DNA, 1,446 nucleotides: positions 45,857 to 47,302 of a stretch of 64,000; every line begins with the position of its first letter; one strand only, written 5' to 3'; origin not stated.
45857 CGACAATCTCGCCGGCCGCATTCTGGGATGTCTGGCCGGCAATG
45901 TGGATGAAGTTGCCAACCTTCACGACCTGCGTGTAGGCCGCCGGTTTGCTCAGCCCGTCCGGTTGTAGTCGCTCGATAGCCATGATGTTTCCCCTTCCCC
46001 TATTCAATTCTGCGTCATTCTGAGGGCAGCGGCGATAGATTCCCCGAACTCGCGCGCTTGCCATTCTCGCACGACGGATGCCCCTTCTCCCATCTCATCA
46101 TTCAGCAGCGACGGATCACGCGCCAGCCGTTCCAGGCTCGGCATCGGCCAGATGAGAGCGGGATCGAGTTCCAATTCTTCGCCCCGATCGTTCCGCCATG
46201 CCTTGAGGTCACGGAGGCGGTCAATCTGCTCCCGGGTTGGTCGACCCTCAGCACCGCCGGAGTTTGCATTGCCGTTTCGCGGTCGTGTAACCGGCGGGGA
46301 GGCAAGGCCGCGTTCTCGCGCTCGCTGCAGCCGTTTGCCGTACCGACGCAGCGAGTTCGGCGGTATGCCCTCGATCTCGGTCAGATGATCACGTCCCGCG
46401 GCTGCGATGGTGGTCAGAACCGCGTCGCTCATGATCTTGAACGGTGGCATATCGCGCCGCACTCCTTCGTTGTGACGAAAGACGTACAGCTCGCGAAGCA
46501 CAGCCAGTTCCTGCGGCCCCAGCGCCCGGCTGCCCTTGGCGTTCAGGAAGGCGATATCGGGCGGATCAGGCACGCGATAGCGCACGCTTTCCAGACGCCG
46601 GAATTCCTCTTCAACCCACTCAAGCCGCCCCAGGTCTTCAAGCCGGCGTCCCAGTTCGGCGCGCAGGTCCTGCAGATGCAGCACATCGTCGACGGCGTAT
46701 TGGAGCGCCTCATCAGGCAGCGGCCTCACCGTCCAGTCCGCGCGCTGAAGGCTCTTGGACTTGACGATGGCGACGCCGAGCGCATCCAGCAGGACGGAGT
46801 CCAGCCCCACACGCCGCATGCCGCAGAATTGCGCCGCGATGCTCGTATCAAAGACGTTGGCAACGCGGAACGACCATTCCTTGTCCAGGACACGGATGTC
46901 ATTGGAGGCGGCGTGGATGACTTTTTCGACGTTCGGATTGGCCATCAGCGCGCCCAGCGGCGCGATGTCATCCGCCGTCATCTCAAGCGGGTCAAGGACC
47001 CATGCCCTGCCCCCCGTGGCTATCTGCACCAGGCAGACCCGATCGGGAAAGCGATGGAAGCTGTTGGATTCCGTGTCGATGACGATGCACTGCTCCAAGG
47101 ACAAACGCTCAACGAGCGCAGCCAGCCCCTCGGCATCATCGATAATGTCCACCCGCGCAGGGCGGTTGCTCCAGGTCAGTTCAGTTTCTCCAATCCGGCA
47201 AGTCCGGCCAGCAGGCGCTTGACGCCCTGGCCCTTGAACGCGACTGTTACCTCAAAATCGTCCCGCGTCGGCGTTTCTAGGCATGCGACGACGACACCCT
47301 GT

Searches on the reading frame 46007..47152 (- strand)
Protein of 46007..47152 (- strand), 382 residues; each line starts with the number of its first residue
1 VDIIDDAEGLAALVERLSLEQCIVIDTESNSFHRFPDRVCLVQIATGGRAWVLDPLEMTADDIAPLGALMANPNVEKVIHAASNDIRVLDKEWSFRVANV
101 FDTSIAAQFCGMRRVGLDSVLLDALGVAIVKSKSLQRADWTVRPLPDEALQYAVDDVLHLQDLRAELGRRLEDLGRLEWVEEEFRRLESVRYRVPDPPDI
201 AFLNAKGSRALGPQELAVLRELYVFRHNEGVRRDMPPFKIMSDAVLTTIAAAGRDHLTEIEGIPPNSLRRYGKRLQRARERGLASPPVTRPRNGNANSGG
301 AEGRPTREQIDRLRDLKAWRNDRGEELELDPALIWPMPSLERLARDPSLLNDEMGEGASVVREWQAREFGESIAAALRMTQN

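Call 56: find_related_loci(query=A5, collection=metagenome_contigs, flank=9000)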
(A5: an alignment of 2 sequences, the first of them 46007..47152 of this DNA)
Query A5 (382 aa) in metagenome_contigs; peptide patterns used: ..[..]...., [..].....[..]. (x = any residue, [..] = any of these).
600 stretches matched a pattern (row limit reached: there are more); 253 encode a relative of the query (tblastn E <= 1e-3); the best 80 are kept; 80 distinct loci.
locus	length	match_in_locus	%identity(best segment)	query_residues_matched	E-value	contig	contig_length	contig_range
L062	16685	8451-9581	87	1-377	0e+0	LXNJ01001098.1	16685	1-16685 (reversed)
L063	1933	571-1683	39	3-378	1e-75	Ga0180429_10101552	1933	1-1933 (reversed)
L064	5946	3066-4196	38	1-382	3e-68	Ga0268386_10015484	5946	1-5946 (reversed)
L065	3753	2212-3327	37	2-378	5e-68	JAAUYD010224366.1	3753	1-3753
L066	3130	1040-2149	40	3-378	2e-67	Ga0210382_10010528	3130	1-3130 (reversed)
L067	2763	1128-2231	39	3-376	5e-67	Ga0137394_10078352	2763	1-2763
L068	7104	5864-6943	37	5-372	2e-66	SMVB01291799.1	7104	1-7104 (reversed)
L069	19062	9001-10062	42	17-377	1e-79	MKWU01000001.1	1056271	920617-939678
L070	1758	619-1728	39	3-378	6e-68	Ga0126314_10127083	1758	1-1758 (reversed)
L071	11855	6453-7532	36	5-372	4e-65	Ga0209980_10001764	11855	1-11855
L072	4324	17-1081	41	10-370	2e-64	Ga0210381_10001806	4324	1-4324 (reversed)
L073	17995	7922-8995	38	8-371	5e-64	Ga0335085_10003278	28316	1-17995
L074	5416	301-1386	41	3-370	5e-64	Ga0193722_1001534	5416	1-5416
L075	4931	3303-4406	37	4-377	2e-63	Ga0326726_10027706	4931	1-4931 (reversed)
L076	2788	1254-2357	38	3-376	2e-63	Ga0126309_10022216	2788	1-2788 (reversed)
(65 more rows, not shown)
